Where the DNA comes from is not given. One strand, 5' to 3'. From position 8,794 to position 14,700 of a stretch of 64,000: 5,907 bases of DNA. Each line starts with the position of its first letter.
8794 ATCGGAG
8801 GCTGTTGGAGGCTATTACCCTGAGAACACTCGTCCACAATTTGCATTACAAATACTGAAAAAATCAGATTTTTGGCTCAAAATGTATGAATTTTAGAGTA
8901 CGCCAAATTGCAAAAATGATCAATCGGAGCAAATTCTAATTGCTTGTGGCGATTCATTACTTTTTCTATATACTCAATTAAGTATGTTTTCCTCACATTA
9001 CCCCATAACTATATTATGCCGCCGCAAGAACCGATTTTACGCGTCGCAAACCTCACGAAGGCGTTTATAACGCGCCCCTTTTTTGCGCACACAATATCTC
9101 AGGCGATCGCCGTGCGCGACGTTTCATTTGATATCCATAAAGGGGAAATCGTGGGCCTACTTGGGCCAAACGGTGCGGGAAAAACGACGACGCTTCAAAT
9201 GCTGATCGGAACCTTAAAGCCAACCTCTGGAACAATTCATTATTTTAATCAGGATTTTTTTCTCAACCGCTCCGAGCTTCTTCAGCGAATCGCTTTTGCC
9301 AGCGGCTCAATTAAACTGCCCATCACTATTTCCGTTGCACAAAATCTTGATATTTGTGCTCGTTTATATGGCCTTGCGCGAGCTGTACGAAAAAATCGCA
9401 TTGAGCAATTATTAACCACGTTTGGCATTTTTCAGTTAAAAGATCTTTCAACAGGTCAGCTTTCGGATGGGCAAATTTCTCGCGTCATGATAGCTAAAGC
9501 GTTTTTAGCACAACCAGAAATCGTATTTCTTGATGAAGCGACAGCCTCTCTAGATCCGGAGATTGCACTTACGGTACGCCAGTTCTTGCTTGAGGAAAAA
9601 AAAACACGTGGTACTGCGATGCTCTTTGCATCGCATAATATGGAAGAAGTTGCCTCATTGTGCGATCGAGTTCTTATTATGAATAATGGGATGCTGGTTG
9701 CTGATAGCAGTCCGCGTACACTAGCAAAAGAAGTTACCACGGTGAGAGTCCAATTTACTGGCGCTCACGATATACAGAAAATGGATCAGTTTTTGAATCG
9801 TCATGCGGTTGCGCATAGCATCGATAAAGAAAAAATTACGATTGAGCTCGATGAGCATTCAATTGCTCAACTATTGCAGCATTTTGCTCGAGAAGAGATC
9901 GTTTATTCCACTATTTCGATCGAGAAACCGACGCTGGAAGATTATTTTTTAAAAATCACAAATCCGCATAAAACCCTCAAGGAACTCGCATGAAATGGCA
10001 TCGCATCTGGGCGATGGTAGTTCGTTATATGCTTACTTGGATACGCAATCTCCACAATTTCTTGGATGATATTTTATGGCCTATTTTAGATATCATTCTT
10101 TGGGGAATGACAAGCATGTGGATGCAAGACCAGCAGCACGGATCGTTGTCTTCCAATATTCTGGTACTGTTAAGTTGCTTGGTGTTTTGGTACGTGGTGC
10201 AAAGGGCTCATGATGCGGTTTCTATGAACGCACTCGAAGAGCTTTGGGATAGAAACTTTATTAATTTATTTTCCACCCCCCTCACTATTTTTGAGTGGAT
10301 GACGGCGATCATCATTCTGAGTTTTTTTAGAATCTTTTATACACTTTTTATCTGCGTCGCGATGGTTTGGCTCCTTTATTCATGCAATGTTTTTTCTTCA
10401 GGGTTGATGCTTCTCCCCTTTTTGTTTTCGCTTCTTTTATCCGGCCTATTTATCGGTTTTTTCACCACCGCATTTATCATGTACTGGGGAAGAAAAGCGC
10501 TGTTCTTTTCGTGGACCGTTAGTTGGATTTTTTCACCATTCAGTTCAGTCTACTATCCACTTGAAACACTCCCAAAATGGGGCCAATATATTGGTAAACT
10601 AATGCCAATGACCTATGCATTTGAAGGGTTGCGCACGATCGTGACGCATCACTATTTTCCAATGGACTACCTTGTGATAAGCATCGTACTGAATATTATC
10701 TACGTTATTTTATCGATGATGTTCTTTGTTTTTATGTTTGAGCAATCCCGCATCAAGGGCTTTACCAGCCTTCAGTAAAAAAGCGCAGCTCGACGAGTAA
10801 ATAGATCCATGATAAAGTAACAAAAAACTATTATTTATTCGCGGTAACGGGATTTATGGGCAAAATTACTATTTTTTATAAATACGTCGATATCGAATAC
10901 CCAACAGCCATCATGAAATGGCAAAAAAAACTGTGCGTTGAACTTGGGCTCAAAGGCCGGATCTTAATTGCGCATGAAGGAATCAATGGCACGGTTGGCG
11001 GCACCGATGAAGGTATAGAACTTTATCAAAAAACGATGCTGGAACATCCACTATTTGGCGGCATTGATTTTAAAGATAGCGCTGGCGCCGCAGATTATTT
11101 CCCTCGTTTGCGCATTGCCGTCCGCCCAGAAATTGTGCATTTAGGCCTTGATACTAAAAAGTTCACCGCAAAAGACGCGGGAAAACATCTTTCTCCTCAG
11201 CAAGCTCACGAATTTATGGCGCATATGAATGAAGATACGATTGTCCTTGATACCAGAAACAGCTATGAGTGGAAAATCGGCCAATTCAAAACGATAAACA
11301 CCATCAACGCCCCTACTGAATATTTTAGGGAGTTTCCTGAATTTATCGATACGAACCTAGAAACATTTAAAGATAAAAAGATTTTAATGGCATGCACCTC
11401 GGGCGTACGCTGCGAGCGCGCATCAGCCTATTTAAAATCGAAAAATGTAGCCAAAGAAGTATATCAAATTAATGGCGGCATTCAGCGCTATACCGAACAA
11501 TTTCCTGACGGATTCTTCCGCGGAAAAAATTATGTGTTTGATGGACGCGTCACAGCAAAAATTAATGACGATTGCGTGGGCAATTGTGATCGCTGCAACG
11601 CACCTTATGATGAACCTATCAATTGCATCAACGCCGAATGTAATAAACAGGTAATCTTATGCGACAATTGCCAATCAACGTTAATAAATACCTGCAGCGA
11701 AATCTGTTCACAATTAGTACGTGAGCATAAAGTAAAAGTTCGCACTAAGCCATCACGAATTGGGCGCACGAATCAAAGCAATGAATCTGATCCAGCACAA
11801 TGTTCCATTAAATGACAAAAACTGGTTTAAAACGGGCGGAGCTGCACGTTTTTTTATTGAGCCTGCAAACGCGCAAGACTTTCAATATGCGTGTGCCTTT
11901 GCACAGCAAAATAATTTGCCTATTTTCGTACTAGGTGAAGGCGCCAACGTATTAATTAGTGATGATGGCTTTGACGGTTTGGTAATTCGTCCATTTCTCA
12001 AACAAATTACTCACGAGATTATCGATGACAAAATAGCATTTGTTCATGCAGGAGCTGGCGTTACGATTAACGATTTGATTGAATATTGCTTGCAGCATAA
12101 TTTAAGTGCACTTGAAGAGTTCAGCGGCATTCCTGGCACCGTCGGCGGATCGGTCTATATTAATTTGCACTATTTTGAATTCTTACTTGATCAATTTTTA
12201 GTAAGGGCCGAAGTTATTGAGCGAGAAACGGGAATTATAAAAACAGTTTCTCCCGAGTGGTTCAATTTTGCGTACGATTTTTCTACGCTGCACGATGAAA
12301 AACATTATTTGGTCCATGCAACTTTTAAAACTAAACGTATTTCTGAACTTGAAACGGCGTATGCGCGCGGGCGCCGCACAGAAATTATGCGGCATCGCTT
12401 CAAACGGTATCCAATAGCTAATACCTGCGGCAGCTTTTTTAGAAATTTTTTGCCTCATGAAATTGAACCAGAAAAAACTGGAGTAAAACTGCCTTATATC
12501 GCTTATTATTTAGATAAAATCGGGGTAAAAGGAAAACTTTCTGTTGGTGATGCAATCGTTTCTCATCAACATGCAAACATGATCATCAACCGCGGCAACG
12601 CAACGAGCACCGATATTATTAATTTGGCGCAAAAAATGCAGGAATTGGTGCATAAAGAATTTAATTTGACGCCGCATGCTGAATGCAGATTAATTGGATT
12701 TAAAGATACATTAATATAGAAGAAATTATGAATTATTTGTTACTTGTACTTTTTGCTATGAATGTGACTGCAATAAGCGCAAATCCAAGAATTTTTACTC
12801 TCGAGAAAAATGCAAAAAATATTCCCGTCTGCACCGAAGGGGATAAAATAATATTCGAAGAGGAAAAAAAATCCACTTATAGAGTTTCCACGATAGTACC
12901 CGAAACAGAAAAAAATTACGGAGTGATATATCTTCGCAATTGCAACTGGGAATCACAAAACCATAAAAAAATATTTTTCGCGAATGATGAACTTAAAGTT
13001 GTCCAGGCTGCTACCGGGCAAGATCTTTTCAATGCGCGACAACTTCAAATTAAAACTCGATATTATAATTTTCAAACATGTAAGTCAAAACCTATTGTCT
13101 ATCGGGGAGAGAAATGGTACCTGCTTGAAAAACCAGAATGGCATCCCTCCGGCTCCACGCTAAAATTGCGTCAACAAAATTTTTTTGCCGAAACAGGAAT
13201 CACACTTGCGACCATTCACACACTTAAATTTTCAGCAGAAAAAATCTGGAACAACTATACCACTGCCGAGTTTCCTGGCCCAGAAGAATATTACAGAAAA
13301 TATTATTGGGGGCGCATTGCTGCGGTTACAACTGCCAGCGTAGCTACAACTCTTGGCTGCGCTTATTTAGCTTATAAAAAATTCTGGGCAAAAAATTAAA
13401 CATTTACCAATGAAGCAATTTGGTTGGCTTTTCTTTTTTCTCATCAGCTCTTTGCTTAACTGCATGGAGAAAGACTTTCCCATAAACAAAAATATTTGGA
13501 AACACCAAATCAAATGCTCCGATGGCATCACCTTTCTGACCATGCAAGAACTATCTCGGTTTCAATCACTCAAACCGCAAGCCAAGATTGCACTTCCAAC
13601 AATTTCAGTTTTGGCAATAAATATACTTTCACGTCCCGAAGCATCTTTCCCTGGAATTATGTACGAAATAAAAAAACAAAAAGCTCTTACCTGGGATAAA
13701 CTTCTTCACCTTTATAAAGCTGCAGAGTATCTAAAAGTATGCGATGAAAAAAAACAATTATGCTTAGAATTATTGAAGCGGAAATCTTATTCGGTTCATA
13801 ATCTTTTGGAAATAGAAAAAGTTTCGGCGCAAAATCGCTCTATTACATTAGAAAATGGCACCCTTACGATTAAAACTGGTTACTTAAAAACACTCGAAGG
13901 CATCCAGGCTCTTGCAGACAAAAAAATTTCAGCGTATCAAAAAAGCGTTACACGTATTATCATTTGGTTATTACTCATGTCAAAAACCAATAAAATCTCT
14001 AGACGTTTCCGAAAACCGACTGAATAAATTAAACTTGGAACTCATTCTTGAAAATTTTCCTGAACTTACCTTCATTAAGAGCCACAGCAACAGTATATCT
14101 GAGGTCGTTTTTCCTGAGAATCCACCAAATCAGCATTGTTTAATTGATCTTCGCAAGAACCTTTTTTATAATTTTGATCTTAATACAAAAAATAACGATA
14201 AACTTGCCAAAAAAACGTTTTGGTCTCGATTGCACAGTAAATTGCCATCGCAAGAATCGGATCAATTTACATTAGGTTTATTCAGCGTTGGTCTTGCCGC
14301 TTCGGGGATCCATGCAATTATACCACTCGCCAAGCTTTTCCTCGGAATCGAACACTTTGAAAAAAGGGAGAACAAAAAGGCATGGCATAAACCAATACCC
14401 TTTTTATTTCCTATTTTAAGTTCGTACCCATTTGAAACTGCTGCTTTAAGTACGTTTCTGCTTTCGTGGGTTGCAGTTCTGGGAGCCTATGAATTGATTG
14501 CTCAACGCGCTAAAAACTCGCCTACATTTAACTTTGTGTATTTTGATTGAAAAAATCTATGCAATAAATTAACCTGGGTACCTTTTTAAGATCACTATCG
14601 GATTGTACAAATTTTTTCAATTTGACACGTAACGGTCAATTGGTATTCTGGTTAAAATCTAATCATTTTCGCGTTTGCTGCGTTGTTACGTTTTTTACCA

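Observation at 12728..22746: Dispersed secreted proteins sharing a C-terminal 'G-F-x-x-G-A ... F-V-W-W-K' hydrophobic anchor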

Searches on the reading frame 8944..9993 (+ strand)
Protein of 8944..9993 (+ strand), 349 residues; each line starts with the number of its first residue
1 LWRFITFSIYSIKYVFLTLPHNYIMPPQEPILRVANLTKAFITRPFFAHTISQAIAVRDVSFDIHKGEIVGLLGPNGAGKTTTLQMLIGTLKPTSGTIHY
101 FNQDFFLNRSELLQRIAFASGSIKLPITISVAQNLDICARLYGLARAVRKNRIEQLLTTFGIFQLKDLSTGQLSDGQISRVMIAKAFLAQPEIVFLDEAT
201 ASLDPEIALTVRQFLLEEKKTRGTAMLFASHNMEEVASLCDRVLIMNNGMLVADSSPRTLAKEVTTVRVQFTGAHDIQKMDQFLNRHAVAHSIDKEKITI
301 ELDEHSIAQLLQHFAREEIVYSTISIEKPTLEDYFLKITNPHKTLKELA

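Call 72: search_protein_families(library=pfam, proteins=[window:8944-9993:+], max_evalue=0.001)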
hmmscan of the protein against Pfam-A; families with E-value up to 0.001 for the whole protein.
window:8944-9993:+ (349 aa): 5 families
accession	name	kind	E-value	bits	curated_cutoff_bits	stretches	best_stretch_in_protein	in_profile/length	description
PF00005.33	ABC_tran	-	5.8e-30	105.1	25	1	58-201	2-137/137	ABC transporter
PF13304.12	AAA_21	-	2.3e-08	34.9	27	0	170-236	235-303/304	AAA domain, putative AbiEii toxin, Type IV TA system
PF13173.12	AAA_14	-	3.9e-05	24.1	27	0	68-109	3-43/129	AAA domain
PF02463.25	SMC_N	-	0.00036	20.5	40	0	68-238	25-206/220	RecF/RecN/SMC N terminal domain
PF13401.12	AAA_22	-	0.00039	21.2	27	0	69-150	7-65/130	AAA domain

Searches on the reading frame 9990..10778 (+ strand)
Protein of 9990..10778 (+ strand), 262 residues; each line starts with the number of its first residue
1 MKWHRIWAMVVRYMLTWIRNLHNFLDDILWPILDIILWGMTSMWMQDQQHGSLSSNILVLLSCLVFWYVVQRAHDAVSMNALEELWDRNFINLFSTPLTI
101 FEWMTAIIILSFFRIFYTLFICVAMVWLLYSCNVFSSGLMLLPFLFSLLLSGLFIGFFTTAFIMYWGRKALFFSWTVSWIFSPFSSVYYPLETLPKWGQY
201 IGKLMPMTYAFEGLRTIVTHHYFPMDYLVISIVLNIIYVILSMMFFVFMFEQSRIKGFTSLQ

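Call 72: search_protein_families(library=pfam, proteins=[window:9990-10778:+], max_evalue=0.001)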
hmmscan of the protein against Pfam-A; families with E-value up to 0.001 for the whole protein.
window:9990-10778:+ (262 aa): 2 families
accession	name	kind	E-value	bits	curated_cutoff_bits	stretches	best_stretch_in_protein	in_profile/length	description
PF01061.29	ABC2_membrane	-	7.4e-07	29.4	26.9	1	6-217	3-209/211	ABC-2 type transporter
PF12698.13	ABC2_membrane_3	-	5.6e-05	22.8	31.6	1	78-247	181-342/347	ABC-2 family transporter protein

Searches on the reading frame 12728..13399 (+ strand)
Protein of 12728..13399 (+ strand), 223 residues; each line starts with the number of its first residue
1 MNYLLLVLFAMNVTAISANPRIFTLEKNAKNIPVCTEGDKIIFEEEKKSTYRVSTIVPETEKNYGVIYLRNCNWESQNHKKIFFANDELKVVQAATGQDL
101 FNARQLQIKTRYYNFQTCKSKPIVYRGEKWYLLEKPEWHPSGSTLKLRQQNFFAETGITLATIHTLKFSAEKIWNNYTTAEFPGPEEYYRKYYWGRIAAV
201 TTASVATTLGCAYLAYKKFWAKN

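Call 4: search_protein_families(library=ncbifam, proteins=[window:12728-13399:+], max_evalue=1)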
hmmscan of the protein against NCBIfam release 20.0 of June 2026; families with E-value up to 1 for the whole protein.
window:12728-13399:+ (223 aa): 0 families

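Call 5: search_protein_families(library=pfam, proteins=[window:12728-13399:+], max_evalue=1)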
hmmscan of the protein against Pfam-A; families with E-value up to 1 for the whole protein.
window:12728-13399:+ (223 aa): 0 families

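Call 28: find_homologous_proteins(query=window:12728-13399:+, max_evalue=10)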
Query window:12728-13399:+ (223 aa): 1 proteins with E <= 10 among 609 candidates.
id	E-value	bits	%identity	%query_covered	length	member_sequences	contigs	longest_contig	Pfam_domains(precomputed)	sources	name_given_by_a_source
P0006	1.7e-148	510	100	100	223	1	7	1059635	-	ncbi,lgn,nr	ncbi:MAG TPA: hypothetical protein VHO47_04370 [Candidatus Babeliales bacterium]|nr:hypothetical pro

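Call 59: search_solved_structures(query=window:12728-13399:+, max_evalue=1)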
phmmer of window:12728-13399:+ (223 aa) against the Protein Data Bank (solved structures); distinct sequences matched with E-value up to 1: 3.
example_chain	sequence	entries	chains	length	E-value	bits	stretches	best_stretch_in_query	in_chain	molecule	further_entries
2qej_C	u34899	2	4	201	0.16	14.5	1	51-106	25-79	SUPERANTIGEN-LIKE MOLECULE 7 | Superantigen-like protein SSL7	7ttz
5jhl_H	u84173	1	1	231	0.8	12.2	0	171-213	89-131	Antibody Heavy chain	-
8rmo_H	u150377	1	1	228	0.88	12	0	146-213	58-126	anti-FLAG M2 heavy chain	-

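Call 70: search_protein_families(library=phrogs, proteins=[window:12728-13399:+], max_evalue=0.01)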
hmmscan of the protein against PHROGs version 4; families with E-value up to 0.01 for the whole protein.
window:12728-13399:+ (223 aa): 0 families

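Call 71: search_protein_families(library=padloc, proteins=[window:12728-13399:+], max_evalue=0.01)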
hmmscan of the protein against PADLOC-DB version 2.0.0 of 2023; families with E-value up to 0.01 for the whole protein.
window:12728-13399:+ (223 aa): 0 families

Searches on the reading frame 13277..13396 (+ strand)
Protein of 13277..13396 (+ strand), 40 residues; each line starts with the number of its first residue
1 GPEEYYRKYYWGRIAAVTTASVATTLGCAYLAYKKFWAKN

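Call 57: search_protein_families(library=ncbifam, proteins=[window:13277-13396:+], max_evalue=10)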
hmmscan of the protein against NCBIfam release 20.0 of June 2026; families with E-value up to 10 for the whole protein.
seq(40 aa): 1 family
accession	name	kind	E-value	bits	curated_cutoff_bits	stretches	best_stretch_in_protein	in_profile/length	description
TIGR00245.2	TIGR00245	equivalog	0.15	11.6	410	1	16-39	225-247/251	iron efflux ABC transporter permease subunit FetB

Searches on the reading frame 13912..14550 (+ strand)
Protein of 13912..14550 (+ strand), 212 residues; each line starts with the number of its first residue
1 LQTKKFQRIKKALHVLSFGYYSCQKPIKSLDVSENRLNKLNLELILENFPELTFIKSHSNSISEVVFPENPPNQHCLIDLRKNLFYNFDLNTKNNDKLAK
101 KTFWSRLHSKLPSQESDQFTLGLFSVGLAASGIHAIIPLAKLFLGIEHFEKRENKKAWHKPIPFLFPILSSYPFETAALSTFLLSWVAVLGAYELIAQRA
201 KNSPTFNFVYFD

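Call 4: search_protein_families(library=ncbifam, proteins=[window:13912-14550:+], max_evalue=1)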
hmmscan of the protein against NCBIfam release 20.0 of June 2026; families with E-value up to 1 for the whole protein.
window:13912-14550:+ (212 aa): 0 families

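Call 5: search_protein_families(library=pfam, proteins=[window:13912-14550:+], max_evalue=1)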
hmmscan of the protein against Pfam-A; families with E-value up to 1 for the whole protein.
window:13912-14550:+ (212 aa): 1 family
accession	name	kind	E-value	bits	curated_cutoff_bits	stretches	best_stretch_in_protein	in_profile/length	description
PF05805.17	L6_membrane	-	0.19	11.7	30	1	76-145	117-181/191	L6 membrane protein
